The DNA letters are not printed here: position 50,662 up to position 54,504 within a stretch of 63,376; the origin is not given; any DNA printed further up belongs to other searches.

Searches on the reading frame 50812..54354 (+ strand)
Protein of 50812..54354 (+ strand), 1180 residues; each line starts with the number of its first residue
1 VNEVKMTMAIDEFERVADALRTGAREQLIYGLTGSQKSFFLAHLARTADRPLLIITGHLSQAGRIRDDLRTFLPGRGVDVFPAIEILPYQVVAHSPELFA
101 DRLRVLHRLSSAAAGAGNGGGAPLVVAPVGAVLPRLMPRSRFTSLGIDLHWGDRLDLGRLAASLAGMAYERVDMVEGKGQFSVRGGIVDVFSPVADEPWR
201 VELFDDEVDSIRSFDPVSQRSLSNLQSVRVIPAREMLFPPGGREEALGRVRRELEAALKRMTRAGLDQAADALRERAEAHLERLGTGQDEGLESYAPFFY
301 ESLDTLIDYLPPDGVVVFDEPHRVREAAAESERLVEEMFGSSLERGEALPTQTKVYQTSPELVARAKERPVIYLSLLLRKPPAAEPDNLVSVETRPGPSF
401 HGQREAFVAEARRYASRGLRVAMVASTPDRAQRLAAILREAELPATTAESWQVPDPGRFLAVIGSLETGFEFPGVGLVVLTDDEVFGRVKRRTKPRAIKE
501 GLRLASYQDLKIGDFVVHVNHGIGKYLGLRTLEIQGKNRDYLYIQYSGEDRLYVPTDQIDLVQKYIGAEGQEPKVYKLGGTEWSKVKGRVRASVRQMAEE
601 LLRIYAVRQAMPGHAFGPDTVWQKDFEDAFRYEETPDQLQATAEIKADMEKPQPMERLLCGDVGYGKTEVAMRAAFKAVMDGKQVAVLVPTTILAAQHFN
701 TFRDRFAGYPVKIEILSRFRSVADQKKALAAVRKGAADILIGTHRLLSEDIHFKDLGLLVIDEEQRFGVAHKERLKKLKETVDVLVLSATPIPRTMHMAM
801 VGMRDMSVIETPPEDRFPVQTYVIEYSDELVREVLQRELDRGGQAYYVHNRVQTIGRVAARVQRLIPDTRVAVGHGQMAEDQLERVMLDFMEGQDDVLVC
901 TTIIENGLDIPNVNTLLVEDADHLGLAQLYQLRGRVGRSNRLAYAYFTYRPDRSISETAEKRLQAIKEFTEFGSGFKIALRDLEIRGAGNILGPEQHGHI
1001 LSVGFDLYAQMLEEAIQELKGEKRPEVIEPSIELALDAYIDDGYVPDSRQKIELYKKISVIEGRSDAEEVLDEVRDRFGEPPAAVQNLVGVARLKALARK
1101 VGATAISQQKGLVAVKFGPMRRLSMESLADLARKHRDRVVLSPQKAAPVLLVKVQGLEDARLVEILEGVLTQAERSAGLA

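Call 32: search_protein_families(library=pfam, proteins=[window:50812-54354:+], max_evalue=0.00001)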
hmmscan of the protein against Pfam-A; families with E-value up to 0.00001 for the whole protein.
window:50812-54354:+ (1180 aa): 6 families
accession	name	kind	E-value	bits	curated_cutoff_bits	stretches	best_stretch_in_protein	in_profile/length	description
PF17757.6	UvrB_inter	-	2.1e-27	95.5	22.9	1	147-235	1-90/91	UvrB interaction domain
PF00270.35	DEAD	-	9.7e-26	90.9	26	1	635-796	1-164/167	DEAD/DEAH box helicase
PF03461.20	TRCF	-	1.2e-24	86.9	25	1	1034-1126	1-93/95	TRCF domain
PF02559.22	CarD_TRCF_RID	-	3.8e-22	78.6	23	1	510-566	1-57/57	CarD-like/TRCF RID domain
PF00271.37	Helicase_C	-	1.9e-19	70.4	23.5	1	833-939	8-109/110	Helicase conserved C-terminal domain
PF04851.21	ResIII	-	2.7e-10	40.8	22.5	1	633-791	3-162/164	Type III restriction enzyme, res subunit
